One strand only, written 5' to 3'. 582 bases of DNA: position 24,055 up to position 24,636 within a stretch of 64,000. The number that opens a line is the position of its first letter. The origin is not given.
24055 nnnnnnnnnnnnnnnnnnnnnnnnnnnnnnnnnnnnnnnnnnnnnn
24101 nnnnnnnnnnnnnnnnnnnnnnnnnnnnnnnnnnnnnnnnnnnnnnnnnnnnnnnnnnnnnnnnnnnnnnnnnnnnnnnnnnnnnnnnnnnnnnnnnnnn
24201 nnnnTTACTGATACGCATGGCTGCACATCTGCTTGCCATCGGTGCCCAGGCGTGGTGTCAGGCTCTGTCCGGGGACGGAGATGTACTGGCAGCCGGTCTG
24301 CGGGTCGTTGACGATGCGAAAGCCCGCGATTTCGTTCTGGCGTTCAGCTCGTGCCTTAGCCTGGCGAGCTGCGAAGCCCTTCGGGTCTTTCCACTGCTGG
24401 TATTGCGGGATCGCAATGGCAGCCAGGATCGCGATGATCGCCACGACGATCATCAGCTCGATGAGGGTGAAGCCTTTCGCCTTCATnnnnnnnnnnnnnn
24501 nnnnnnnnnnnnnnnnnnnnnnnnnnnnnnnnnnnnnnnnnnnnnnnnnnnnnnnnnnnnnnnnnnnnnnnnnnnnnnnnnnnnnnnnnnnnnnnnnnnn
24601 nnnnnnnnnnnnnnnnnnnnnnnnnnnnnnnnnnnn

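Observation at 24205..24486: Phage-encoded type IV pilin-like (pseudopilin) protein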

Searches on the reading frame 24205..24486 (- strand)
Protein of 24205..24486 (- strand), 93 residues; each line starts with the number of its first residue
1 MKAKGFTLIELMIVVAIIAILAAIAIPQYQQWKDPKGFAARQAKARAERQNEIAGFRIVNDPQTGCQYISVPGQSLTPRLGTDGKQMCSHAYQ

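Call 4: search_protein_families(library=pfam, proteins=[window:24205-24486:-], max_evalue=0.1)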
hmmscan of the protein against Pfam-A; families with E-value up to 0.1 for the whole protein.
window:24205-24486:- (93 aa): 2 families
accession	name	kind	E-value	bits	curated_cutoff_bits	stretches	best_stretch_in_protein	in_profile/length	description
PF07963.17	N_methyl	-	2.2e-09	36.9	21.2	1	2-26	3-27/27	Prokaryotic N-terminal methylation motif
PF20037.4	DUF6440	-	8.7e-05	22.7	26.5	1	52-88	13-52/53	Family of unknown function (DUF6440)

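Call 6: search_protein_families(library=phrogs, proteins=[window:24205-24486:-], max_evalue=0.01)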
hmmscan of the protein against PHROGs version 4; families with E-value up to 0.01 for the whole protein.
window:24205-24486:- (93 aa): 9 families
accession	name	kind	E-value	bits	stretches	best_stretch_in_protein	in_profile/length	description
phrog_27437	-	unknown function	1.8e-15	58.4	1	3-44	7-48/140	-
phrog_11263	-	unknown function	3.4e-11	43.8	1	4-30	2-28/72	-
phrog_11767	-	unknown function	6.4e-10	40.2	1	10-90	6-86/89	-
phrog_11596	-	unknown function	2.9e-09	38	1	2-37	4-39/187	-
phrog_3433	-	moron, auxiliary metabolic gene and host takeover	3e-09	38.1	1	2-44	18-60/127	pilin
phrog_10597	-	unknown function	4.6e-09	37.1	1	2-51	3-51/59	-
phrog_13280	-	unknown function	8e-09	36.3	1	1-30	1-30/67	-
phrog_8801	-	unknown function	3.4e-07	31.7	1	12-89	6-91/94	-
phrog_14094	-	unknown function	4.1e-06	27.9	1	54-89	58-93/94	-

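Call 11: search_dna_similar(query=window:24205-24486:-, collection=phages, mode=protein, max_evalue=0.001, max_rows=40)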
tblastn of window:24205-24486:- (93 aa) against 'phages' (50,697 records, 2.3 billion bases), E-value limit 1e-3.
Records with a match: 15; places in all: 15; records where one place covers at least 80% of the query: 0.
Best place of each record, by identity: 60-80% 5; <60% 10.
By first word of the organism name: Pseudomonas 6; Aeromonas 6; Rhizobium 3.
By host as written in the record: Pseudomonas aeruginosa 2; Pseudomonas aeruginosa F002 2; Pseudomonas aeruginosa 147 2; Rhizobium leguminosarum biovar viciae 3841 2; Aeromonas salmonicida 2; Aeromonas rivipollensis 2; - 1; Aeromonas salmonicida HER1108 1; and 1 more.
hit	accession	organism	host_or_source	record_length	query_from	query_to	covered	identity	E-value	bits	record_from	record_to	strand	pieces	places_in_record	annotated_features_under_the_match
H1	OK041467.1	Pseudomonas phage PAE2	Pseudomonas aeruginosa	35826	54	87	37%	61.8%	3e-6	49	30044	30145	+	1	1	hypothetical protein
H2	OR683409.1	Pseudomonas phage Shamal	Pseudomonas aeruginosa F002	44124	54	87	37%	61.8%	3e-6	49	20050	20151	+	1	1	hypothetical protein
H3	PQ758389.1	Pseudomonas phage 5399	Pseudomonas aeruginosa 147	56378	54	87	37%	61.8%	6e-6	48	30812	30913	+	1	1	hypothetical protein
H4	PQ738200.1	Pseudomonas phage phita81A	Pseudomonas aeruginosa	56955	54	87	37%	61.8%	6e-6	48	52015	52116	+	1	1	hypothetical protein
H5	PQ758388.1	Pseudomonas phage 5371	Pseudomonas aeruginosa 147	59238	54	87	37%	61.8%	6e-6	48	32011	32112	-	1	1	hypothetical protein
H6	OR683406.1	Pseudomonas phage Marin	Pseudomonas aeruginosa F002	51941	54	87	37%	58.8%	3e-5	46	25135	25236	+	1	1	hypothetical protein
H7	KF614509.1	Rhizobium phage vB_RleS_L338C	Rhizobium leguminosarum biovar viciae ...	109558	54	89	39%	52.8%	1e-5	47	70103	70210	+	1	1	hypothetical protein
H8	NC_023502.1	Rhizobium phage vB_RleS_L338C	Rhizobium leguminosarum biovar viciae ...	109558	54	89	39%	52.8%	1e-5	47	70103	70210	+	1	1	hypothetical protein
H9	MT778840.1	Rhizobium phage P11VFA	-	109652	54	89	39%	52.8%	1e-5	47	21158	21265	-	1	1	hypothetical protein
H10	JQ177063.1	Aeromonas phage vB_AsaM-56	Aeromonas salmonicida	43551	54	88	38%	51.4%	7e-5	45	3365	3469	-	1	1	hypothetical protein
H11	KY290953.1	Aeromonas phage 51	Aeromonas salmonicida HER1108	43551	54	88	38%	51.4%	7e-5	45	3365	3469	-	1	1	hypothetical protein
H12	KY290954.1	Aeromonas phage 56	Aeromonas salmonicida HER1084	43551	54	88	38%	51.4%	7e-5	45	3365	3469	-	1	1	hypothetical protein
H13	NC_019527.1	Aeromonas phage vB_AsaM-56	Aeromonas salmonicida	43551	54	88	38%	51.4%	7e-5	45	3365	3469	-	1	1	hypothetical protein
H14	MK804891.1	Aeromonas phage 2_D05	Aeromonas rivipollensis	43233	54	88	38%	51.4%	1e-4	44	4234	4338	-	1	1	hypothetical protein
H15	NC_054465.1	Aeromonas phage 2_D05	Aeromonas rivipollensis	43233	54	88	38%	51.4%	1e-4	44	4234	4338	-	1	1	hypothetical protein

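Call 12: get_annotated_region(hit=H1, flank=3000)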
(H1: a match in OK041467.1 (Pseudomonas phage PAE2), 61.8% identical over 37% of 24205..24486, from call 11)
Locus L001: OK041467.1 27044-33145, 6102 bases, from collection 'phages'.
description: Pseudomonas phage PAE2, complete genome.
organism: Pseudomonas phage PAE2 (NCBI taxid 2884453)
taxonomy: Viruses; Duplodnaviria; Heunggongvirae; Uroviricota; Caudoviricetes
host: Pseudomonas aeruginosa; source: -; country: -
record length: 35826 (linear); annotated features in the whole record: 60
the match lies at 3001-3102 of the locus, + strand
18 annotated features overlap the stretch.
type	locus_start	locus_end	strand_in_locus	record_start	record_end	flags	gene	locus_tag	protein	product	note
CDS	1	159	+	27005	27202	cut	-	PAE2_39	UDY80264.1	hypothetical protein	pfam09048,Cro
CDS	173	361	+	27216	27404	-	-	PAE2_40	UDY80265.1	hypothetical protein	-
CDS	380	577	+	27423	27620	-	-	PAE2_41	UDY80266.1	hypothetical protein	-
CDS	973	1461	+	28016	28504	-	-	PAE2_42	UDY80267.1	hypothetical protein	-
CDS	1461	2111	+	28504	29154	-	-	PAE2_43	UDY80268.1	putative replication protein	pfam06992,Replication protein P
CDS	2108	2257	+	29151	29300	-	-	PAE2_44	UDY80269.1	hypothetical protein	-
CDS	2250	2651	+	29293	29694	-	-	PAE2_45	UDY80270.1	putative recombination protein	pfam05772,NinB protein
CDS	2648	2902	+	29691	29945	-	-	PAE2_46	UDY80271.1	hypothetical protein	-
CDS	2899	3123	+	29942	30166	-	-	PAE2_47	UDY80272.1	hypothetical protein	-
CDS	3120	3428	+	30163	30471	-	-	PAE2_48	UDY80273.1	hypothetical protein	-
CDS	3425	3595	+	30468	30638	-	-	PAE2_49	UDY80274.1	hypothetical protein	-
CDS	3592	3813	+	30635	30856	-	-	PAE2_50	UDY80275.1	hypothetical protein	-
CDS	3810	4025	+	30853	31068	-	-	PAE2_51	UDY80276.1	hypothetical protein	-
CDS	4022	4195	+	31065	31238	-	-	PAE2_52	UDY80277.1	hypothetical protein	-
CDS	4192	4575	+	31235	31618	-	-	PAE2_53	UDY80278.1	hypothetical protein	-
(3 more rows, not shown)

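Call 13: get_annotated_region(hit=H7, flank=3000)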
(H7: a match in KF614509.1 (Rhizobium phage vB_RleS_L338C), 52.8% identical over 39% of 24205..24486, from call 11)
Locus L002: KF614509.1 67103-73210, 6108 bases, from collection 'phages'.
description: Rhizobium phage vB_RleS_L338C, complete genome.
organism: Rhizobium phage vB_RleS_L338C (NCBI taxid 1414737)
taxonomy: Viruses; Duplodnaviria; Heunggongvirae; Uroviricota; Caudoviricetes
host: Rhizobium leguminosarum biovar viciae 3841; source: -; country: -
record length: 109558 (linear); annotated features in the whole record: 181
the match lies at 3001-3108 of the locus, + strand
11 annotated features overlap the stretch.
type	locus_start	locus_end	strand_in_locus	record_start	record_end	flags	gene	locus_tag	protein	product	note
CDS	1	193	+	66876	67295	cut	-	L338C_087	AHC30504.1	hypothetical protein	-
CDS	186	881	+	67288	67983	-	-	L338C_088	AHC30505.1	DNA methyltransferase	-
CDS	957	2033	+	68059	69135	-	-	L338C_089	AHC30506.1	co-activator of prophage gene expression IbrA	-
CDS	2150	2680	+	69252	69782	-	-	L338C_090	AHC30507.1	co-activator of prophage gene expression IbrB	-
CDS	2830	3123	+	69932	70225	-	-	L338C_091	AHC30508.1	hypothetical protein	-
CDS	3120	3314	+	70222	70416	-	-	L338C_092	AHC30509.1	hypothetical protein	-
CDS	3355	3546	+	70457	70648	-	-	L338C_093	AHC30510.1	hypothetical protein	-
CDS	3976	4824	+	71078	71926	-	-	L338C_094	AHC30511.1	hypothetical protein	-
CDS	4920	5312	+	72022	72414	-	-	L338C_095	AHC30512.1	hypothetical protein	-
CDS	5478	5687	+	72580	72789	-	-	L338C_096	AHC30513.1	hypothetical protein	-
CDS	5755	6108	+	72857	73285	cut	-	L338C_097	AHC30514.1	hypothetical protein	-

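Call 14: get_annotated_region(hit=H10, flank=3000)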
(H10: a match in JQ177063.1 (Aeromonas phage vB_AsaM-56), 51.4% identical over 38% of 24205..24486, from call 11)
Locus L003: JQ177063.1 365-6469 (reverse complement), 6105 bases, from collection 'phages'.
description: Aeromonas phage vB_AsaM-56, complete genome.
organism: Aeromonas phage vB_AsaM-56 (NCBI taxid 1127514)
taxonomy: Viruses; Duplodnaviria; Heunggongvirae; Uroviricota; Caudoviricetes; Popoffvirus; Popoffvirus pv56
host: Aeromonas salmonicida; source: Bois de Vincennes Lake; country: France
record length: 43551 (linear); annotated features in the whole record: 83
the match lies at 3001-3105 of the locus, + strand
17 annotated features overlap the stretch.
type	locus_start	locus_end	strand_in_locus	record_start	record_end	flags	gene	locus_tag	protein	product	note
CDS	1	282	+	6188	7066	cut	-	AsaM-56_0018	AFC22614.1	putative RecT recombination protein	gp18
CDS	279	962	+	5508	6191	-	-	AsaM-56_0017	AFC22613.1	putative exonuclease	gp17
CDS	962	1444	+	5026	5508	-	-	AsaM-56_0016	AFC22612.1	putative single-strand DNA binding protein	gp16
CDS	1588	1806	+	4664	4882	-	-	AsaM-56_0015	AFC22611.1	hypothetical protein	56gp15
CDS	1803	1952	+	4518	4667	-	-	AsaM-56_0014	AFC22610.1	hypothetical protein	56gp14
CDS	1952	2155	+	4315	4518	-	-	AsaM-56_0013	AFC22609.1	hypothetical protein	56gp13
CDS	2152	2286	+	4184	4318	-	-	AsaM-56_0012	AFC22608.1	hypothetical protein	56gp12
CDS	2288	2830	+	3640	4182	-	-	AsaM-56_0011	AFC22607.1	putative Dam methylase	gp11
CDS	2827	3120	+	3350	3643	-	-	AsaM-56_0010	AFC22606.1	hypothetical protein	56gp10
CDS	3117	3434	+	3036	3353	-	-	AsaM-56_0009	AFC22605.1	hypothetical protein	gp09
CDS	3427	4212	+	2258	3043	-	-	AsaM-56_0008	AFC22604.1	hypothetical protein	56gp08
CDS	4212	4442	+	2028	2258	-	-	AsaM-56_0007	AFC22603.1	hypothetical protein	56gp07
CDS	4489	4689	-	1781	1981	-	-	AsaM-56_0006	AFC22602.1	hypothetical protein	56gp06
CDS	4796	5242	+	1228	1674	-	-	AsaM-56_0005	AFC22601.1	hypothetical protein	56gp05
CDS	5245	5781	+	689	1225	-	-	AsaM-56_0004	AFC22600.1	putative lysozyme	gp04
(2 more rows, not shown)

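Call 18: find_homologous_proteins(query=window:24205-24486:-, max_evalue=0.001)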
Query window:24205-24486:- (93 aa): 7157 proteins with E <= 0.001 among 8000 candidates; the best 120 are listed.
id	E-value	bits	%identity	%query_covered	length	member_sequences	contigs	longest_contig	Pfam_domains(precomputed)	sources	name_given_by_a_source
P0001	7.1e-55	200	100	100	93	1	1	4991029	PF07963.18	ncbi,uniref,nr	ncbi:prepilin-type N-terminal cleavage/methylation domain-containing protein [Dyella telluris]|unire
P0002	3.4e-26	109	62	95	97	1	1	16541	PF07963.18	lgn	-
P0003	4.4e-8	51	46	89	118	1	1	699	PF07963.18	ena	-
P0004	5.3e-8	51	49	82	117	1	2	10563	PF07963.18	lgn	-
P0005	7.2e-8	50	62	57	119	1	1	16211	PF07963.18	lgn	-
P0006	7.9e-8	50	56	66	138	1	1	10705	PF07963.18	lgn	-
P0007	8.0e-8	50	46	100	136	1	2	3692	PF07963.18,PF00114.25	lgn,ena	-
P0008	9.4e-8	50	38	88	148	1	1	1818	PF07963.18,PF00114.25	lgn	-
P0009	1.2e-7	49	56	59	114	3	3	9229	PF07963.18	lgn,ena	-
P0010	1.3e-7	49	60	57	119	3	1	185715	PF07963.18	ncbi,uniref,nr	ncbi:prepilin-type N-terminal cleavage/methylation domain-containing protein [Stenotrophomonas acida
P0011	1.3e-7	49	63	56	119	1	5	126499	PF07963.18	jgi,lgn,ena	-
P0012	1.5e-7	49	49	96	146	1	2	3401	PF07963.18,PF00114.25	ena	-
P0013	1.7e-7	49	46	82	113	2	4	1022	PF07963.18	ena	-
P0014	1.7e-7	49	54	73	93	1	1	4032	PF07963.18,PF00114.25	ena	-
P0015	1.9e-7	49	38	97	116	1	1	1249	PF07963.18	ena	-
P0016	2.1e-7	49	67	49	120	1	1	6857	PF07963.18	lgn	-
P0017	2.3e-7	48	68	47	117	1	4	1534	PF07963.18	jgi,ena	-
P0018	2.4e-7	48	46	85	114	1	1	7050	PF07963.18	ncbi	-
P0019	2.5e-7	48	58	57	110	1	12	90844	PF07963.18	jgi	jgi:type IV pilus assembly protein PilA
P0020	2.5e-7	48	52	68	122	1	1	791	PF07963.18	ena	-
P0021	2.5e-7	48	51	68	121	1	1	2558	PF07963.18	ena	-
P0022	2.6e-7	48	45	97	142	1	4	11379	PF07963.18,PF00114.25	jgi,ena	-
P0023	2.6e-7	48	65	46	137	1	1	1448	PF07963.18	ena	-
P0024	2.7e-7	48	45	86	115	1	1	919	PF07963.18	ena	-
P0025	2.7e-7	48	42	85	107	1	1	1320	PF07963.18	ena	-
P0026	2.7e-7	48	67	52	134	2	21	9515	PF07963.18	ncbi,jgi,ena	-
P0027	2.7e-7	48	57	58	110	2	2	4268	PF07963.18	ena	-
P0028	2.8e-7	48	51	68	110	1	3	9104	PF07963.18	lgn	-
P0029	2.9e-7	48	47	80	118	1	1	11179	PF07963.18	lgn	-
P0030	3.0e-7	48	58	69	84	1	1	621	PF07963.18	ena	-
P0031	3.2e-7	48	63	55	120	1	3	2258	PF07963.18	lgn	-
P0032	3.2e-7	48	44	97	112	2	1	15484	PF07963.18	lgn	-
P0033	3.3e-7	48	50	69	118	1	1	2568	PF07963.18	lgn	-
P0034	3.6e-7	48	57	57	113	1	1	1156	PF07963.18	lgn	-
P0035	3.6e-7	48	52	65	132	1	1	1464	PF07963.18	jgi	jgi:type IV pilus assembly protein PilA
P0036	3.7e-7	48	46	65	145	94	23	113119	PF07963.18,PF16732.11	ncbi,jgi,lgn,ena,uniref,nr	ncbi:type IV pilin protein [Acinetobacter schindleri]|jgi:type IV pilus assembly protein PilE|uniref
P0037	4.0e-7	48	52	68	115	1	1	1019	PF07963.18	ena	-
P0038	4.1e-7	48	47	88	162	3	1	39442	PF07963.18,PF00114.25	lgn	-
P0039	4.1e-7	48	44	84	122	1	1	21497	PF07963.18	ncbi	-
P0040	4.1e-7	48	33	55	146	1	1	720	PF07963.18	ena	-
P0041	4.2e-7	48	49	74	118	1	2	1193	PF07963.18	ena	-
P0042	4.9e-7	47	51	68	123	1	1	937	PF07963.18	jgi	jgi:type IV pilus assembly protein PilA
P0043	5.4e-7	47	44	82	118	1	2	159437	PF07963.18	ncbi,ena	-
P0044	5.5e-7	47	65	49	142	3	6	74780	PF07963.18,PF00114.25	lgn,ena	-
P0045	5.5e-7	47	52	67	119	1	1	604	PF07963.18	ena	-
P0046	5.5e-7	47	49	73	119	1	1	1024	PF07963.18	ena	-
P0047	5.6e-7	47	57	58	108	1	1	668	PF07963.18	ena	-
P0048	5.6e-7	47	48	88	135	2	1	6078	PF07963.18,PF00114.25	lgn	-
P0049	5.8e-7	47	52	65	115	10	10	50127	PF07963.18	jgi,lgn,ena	jgi:type IV pilus assembly protein PilA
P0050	6.2e-7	47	61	55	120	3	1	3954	PF07963.18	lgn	-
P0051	6.2e-7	47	65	49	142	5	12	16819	PF07963.18,PF00114.25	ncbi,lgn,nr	ncbi:TPA: pilin [Stenotrophomonas maltophilia]|nr:pilin [Stenotrophomonas maltophilia]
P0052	6.3e-7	47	70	46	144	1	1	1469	PF07963.18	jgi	jgi:type IV pilus assembly protein PilA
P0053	6.4e-7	47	45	87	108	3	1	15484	PF07963.18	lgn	-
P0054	6.4e-7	47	46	81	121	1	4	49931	PF07963.18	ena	-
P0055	6.8e-7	47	67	49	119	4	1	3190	PF07963.18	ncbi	-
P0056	6.9e-7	47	55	66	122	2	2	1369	PF07963.18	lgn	-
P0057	7.1e-7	47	56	59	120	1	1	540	PF07963.18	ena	-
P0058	7.1e-7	47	43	85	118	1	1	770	PF07963.18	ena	-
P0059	7.4e-7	47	59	55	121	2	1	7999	PF07963.18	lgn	-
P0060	7.6e-7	47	68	47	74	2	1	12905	PF07963.18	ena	-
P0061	7.6e-7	47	63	52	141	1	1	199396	PF07963.18,PF00114.25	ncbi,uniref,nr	ncbi:pilin [Lysobacter pythonis]|uniref:Pilin n=1 Tax=Solilutibacter pythonis TaxID=2483112 RepID=A0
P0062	7.7e-7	47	46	83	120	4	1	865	PF07963.18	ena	-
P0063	7.9e-7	47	47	71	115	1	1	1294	PF07963.18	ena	-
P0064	8.0e-7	47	46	68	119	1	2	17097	PF07963.18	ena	-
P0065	8.0e-7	47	58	59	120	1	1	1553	PF07963.18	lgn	-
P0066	8.1e-7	47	51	69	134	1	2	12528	PF07963.18,PF00114.25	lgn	-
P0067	8.1e-7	47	55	59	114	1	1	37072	PF07963.18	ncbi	-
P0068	8.2e-7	47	45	82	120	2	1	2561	PF07963.18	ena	-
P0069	8.4e-7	47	57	57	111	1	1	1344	PF07963.18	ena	-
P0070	8.4e-7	47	46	86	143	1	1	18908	PF07963.18,PF16732.11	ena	-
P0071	8.5e-7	47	77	33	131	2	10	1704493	PF07963.18,PF00114.25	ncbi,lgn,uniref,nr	ncbi:TPA: type IV pilin protein [Vibrio diabolicus]|uniref:type IV pilin protein n=1 Tax=Vibrio TaxI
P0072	8.6e-7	47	43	99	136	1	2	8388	PF07963.18,PF00114.25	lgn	-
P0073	8.6e-7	47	51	78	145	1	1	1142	PF07963.18,PF00114.25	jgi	jgi:type IV pilus assembly protein PilA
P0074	8.6e-7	47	54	60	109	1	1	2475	PF07963.18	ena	-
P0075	8.7e-7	47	56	58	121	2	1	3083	PF07963.18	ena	-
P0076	8.8e-7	47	55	65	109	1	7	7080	PF07963.18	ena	-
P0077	9.0e-7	47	55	59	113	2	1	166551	PF07963.18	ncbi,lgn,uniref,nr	ncbi:prepilin-type N-terminal cleavage/methylation domain-containing protein [Thermomonas fusca]|uni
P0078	9.1e-7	47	56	58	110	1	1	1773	PF07963.18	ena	-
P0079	9.4e-7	47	71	45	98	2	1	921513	PF07963.18,PF00114.25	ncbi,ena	-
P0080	9.4e-7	47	67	49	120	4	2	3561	PF07963.18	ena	-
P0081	9.7e-7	46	68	47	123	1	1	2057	PF07963.18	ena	-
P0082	9.7e-7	46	39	97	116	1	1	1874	PF07963.18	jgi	jgi:type IV pilus assembly protein PilA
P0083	1.0e-6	46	43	90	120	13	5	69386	PF07963.18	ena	-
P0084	1.0e-6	46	91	34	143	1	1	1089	PF07963.18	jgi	jgi:type IV pilus assembly protein PilA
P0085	1.0e-6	46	37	96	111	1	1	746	PF07963.18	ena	-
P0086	1.0e-6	46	61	55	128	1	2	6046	PF07963.18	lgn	-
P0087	1.0e-6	46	41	91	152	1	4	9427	PF07963.18,PF00114.25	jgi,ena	jgi:type IV pilus assembly protein PilA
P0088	1.1e-6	46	42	85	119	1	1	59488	PF07963.18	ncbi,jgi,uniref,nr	ncbi:prepilin-type N-terminal cleavage/methylation domain-containing protein [Stenotrophomonas sp.]|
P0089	1.1e-6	46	51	76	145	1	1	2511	PF07963.18,PF00114.25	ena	-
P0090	1.1e-6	46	40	85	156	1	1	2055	PF07963.18,PF00114.25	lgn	-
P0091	1.1e-6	46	55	59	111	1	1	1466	PF07963.18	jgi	jgi:prepilin-type N-terminal cleavage/methylation domain-containing protein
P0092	1.1e-6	46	84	33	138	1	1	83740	PF07963.18,PF00114.25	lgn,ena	-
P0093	1.1e-6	46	47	70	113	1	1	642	PF07963.18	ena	-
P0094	1.1e-6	46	45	80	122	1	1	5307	PF07963.18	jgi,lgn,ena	-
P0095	1.1e-6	46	57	58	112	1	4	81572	PF07963.18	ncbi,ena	-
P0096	1.1e-6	46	65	52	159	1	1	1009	PF07963.18,PF00114.25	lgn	-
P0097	1.1e-6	46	62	48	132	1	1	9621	PF07963.18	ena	-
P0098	1.1e-6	46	46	83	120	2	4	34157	PF07963.18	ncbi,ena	ncbi:MAG TPA: prepilin-type N-terminal cleavage/methylation domain-containing protein [Lysobacter sp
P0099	1.1e-6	46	55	62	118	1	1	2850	PF07963.18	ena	-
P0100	1.1e-6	46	70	46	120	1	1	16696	PF07963.18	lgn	-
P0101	1.2e-6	46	57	57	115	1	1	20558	PF07963.18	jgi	jgi:type IV pilus assembly protein PilA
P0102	1.2e-6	46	71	45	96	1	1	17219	PF07963.18,PF00114.25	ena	-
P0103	1.2e-6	46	64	59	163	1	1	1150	PF07963.18,PF00114.25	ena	-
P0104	1.2e-6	46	57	57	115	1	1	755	PF07963.18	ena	-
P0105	1.2e-6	46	83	31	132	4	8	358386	PF07963.18,PF00114.25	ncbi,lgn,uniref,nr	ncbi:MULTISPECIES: pilin [Vibrio]|uniref:Prepilin-type N-terminal cleavage/methylation domain-contai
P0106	1.2e-6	46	53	67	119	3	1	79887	PF07963.18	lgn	-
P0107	1.3e-6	46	87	33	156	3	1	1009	PF07963.18,PF00114.25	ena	-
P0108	1.3e-6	46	42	82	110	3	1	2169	PF07963.18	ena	-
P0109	1.3e-6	46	67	49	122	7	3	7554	PF07963.18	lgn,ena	-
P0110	1.3e-6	46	53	61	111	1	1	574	PF07963.18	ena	-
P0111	1.3e-6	46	56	58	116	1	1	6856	PF07963.18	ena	-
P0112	1.3e-6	46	91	34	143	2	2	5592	PF07963.18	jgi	jgi:type IV pilus assembly protein PilA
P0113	1.3e-6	46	53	61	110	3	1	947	PF07963.18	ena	-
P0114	1.4e-6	46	39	95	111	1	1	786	PF07963.18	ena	-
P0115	1.4e-6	46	88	34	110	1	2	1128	PF07963.18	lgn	-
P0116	1.4e-6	46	65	49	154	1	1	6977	PF07963.18,PF00114.25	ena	-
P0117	1.4e-6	46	67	49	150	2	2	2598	PF07963.18,PF00114.25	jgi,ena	-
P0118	1.5e-6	46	59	55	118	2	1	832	PF07963.18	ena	-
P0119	1.5e-6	46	64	47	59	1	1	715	PF07963.18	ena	-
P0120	1.5e-6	46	55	59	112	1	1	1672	PF07963.18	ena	-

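Call 20: find_encoding_contigs(protein=P0002, flank=8000, max_places=4)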
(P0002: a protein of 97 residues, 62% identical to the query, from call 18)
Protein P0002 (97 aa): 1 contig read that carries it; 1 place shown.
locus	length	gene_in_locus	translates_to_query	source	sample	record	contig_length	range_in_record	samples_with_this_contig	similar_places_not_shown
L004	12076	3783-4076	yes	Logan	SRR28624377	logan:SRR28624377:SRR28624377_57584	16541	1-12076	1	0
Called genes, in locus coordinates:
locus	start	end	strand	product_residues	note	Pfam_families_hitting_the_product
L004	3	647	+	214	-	?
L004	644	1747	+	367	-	PF00268:Ribonuc_red_sm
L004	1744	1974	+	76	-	PF00462:Glutaredoxin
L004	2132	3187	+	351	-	-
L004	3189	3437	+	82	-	-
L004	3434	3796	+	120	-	-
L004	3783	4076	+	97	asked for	PF07963:N_methyl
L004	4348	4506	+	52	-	-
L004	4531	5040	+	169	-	PF24963:DUF7768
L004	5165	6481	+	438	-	PF01068:DNA_ligase_A_M, PF14743:DNA_ligase_OB_2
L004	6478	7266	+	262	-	-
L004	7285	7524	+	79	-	-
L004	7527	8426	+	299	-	PF06414:Zeta_toxin (weak), PF13671:AAA_33, PF25109:HAD_PNKP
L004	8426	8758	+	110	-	-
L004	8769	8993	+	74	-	-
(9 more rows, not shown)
